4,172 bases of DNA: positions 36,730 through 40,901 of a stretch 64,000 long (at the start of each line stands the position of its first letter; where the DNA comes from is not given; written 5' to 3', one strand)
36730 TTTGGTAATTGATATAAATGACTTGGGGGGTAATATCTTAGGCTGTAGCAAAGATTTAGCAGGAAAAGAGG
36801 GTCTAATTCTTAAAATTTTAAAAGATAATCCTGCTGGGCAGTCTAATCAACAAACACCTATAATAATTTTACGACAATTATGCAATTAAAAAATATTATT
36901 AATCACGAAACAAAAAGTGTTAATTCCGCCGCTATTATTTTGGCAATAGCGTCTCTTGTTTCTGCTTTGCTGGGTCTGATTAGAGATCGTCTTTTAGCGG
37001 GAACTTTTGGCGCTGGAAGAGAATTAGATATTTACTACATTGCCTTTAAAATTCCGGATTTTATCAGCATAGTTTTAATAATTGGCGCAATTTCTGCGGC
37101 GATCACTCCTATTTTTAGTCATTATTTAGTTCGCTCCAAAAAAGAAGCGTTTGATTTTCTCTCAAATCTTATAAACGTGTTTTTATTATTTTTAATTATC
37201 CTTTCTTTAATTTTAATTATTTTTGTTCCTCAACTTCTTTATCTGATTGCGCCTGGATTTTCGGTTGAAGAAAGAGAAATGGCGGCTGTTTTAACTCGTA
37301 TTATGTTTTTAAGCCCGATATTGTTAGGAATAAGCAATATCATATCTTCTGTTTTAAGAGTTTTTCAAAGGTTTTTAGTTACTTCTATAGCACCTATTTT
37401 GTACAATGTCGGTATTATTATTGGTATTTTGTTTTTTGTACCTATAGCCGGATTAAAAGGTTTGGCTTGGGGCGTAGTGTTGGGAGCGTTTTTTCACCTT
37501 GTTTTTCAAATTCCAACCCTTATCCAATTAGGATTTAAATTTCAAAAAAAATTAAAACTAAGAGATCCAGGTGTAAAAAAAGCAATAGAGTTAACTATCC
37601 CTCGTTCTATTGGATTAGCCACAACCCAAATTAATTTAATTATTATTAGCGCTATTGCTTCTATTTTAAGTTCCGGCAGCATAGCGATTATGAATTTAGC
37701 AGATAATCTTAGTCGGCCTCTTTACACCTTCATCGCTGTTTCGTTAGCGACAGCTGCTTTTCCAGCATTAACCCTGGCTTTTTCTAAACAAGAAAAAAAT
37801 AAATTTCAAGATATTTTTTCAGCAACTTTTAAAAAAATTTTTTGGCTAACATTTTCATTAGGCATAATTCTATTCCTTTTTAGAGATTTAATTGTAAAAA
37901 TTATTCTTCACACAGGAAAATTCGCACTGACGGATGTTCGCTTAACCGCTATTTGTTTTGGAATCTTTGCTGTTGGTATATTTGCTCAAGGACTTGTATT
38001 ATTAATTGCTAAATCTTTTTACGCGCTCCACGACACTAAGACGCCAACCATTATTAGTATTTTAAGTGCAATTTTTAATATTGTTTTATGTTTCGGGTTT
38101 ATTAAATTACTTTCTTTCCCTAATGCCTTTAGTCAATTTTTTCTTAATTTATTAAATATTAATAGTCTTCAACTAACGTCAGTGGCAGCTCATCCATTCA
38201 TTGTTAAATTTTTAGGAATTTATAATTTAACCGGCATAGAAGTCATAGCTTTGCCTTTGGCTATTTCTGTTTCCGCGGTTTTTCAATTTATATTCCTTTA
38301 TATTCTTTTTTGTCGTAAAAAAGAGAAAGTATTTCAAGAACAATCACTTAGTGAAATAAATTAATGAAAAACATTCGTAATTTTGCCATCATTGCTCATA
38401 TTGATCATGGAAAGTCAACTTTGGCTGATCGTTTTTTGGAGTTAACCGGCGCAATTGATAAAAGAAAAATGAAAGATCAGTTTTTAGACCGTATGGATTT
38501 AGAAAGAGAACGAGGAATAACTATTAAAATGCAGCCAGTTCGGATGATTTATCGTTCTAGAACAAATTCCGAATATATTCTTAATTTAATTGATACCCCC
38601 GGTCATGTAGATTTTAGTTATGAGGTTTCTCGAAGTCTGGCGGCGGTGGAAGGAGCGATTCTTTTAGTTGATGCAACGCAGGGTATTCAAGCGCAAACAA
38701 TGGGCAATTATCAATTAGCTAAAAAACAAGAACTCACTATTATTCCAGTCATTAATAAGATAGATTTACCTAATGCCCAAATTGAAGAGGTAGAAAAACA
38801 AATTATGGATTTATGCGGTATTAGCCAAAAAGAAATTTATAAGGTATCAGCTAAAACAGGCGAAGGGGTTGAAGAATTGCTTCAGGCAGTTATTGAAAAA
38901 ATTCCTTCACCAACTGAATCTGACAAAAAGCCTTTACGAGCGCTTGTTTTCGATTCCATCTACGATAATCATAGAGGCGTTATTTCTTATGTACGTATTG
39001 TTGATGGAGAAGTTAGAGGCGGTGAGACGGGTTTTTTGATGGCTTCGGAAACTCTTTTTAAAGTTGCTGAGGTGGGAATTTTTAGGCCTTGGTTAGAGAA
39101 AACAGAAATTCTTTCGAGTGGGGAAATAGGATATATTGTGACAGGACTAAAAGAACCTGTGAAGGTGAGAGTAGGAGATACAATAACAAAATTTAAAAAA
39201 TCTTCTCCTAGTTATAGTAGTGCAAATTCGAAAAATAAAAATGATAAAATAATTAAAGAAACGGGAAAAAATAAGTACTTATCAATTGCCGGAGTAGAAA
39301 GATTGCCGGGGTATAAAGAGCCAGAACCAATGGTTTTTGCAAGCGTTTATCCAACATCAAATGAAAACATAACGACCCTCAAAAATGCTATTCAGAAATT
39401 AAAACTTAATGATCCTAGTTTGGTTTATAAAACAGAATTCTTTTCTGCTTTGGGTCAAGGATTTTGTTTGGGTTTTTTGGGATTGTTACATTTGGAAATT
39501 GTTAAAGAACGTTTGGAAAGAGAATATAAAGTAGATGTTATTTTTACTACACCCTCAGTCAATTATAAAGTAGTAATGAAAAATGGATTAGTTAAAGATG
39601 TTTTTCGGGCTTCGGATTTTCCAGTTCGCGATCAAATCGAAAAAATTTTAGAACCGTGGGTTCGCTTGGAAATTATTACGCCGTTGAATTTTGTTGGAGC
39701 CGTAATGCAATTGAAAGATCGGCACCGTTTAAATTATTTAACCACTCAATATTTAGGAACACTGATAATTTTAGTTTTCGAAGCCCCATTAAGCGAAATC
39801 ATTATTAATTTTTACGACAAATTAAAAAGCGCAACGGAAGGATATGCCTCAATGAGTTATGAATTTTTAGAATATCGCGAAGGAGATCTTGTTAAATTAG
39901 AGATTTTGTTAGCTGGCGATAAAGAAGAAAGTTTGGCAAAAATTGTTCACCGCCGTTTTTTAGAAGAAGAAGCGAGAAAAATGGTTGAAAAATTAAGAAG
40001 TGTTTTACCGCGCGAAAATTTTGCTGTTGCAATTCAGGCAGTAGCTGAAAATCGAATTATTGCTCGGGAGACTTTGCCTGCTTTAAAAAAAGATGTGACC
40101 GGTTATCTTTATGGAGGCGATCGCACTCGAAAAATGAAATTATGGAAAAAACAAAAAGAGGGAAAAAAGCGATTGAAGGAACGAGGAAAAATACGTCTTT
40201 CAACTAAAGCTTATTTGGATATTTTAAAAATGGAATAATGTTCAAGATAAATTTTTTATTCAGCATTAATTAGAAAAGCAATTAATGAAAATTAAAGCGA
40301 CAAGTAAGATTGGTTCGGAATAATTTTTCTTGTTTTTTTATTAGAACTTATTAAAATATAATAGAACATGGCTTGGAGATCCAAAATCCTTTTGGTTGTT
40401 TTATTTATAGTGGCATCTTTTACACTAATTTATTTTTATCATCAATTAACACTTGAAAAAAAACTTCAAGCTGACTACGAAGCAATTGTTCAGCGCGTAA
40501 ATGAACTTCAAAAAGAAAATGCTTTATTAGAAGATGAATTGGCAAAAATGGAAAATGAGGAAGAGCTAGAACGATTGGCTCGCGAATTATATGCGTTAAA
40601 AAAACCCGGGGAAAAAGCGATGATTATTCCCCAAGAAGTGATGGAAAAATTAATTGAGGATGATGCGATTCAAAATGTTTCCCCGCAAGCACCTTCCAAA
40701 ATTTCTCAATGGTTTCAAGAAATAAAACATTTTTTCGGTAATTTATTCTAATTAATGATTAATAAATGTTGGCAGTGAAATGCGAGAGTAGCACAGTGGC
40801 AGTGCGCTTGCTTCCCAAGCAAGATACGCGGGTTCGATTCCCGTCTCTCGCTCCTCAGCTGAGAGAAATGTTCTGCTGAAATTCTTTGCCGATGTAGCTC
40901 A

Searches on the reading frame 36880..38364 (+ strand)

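Call 10: search_protein_families(library=pfam, proteins=[window:36880-38364:+], max_evalue=0.0001)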
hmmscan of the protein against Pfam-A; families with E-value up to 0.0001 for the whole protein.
window:36880-38364:+ (494 aa): 2 families
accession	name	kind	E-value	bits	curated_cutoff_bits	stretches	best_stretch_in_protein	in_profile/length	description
PF03023.19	MurJ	-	3.6e-75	253.7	27.4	1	40-411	2-375/451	Lipid II flippase MurJ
PF01554.23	MatE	-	6.8e-10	39.3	24.9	1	248-405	8-160/161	MatE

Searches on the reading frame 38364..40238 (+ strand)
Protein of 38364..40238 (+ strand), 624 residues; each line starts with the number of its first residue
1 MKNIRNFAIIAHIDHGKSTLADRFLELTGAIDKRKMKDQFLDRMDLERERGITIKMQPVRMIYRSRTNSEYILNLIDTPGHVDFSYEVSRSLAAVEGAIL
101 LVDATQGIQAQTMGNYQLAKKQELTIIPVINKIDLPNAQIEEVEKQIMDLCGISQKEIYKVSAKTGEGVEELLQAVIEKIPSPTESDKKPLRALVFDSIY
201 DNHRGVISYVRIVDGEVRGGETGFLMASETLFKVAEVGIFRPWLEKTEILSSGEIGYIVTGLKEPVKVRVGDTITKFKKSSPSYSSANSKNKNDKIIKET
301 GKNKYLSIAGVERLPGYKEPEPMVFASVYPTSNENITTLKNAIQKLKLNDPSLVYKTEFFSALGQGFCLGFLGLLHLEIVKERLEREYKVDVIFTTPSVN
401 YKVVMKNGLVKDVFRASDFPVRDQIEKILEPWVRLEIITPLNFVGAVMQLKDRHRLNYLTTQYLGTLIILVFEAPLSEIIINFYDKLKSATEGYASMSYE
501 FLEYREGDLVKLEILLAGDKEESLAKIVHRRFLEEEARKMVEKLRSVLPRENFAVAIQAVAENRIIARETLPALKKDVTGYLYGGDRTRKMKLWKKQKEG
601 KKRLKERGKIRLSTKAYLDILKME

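Call 10: search_protein_families(library=pfam, proteins=[window:38364-40238:+], max_evalue=0.0001)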
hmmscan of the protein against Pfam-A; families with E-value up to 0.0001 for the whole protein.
window:38364-40238:+ (624 aa): 6 families
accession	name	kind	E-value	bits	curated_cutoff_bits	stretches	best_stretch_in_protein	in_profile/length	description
PF00009.33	GTP_EFTU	-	1.2e-56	191.7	26.5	1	2-182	1-188/188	Elongation factor Tu GTP binding domain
PF06421.17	LepA_C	-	7.7e-35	119.7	29.7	1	518-622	3-107/107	GTP-binding protein LepA C-terminus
PF00679.30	EFG_C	-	2.5e-18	66.3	27.9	1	428-513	2-87/89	Elongation factor G C-terminus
PF14492.12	EFG_III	-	2.3e-11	44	27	1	320-394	2-73/75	Elongation Factor G, domain III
PF10662.15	PduV-EutP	-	2.7e-07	30.9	21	1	55-174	20-139/143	Ethanolamine utilisation - propanediol utilisation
PF16658.11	RF3_C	-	9.7e-06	25.9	40.1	1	322-403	9-87/132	Class II release factor RF3, C-terminal domain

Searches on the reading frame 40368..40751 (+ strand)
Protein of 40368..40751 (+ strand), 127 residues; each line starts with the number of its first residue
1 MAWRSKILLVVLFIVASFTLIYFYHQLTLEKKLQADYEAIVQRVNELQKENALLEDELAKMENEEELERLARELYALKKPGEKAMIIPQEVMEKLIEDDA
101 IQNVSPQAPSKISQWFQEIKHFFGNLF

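Call 10: search_protein_families(library=pfam, proteins=[window:40368-40751:+], max_evalue=0.0001)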
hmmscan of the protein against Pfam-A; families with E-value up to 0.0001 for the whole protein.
window:40368-40751:+ (127 aa): 1 family
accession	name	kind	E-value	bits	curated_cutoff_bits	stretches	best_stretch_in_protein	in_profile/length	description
PF04977.20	DivIC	-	3.3e-10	40.1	28.9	1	13-89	2-79/80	Septum formation initiator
